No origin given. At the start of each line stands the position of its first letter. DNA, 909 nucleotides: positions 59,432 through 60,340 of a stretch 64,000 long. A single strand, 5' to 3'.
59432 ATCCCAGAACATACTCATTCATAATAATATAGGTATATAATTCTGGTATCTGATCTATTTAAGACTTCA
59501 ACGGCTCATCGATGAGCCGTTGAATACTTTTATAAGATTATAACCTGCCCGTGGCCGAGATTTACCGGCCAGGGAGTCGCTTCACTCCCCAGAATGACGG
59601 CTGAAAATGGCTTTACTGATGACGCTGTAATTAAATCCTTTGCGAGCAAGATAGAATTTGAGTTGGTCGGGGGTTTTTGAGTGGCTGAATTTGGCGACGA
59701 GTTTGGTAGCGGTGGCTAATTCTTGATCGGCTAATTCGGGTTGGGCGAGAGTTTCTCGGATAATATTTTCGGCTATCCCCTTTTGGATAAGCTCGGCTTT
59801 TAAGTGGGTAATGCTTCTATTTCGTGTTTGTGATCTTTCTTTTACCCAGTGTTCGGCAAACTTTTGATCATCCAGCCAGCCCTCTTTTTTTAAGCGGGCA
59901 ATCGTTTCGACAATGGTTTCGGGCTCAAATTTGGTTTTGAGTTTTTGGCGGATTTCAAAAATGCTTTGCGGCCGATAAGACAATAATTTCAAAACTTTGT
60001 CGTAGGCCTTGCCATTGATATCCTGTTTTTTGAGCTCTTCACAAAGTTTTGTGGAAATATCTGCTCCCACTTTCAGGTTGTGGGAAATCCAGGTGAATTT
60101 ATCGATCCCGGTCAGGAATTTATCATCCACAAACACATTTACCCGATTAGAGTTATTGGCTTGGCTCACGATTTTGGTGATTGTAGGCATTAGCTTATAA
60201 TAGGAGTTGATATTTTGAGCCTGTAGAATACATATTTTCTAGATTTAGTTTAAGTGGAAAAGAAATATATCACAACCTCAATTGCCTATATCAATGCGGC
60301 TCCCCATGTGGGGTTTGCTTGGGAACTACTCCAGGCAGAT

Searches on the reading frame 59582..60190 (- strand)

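Call 38: search_protein_families(library=pfam, proteins=[window:59582-60190:-], max_evalue=0.001)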
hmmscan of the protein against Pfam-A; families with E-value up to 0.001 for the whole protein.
window:59582-60190:- (202 aa): 3 families
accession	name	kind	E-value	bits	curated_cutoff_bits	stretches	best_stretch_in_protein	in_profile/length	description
PF21982.2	RecX_HTH1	-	9.1e-19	67.6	26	1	62-100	1-40/40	RecX, first three-helix domain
PF02631.22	RecX_HTH2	-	8e-13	48.8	26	1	107-148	1-42/42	RecX, second three-helix domain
PF21981.2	RecX_HTH3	-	2.8e-05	24.6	26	0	178-195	31-48/48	RecX, third three-helix domain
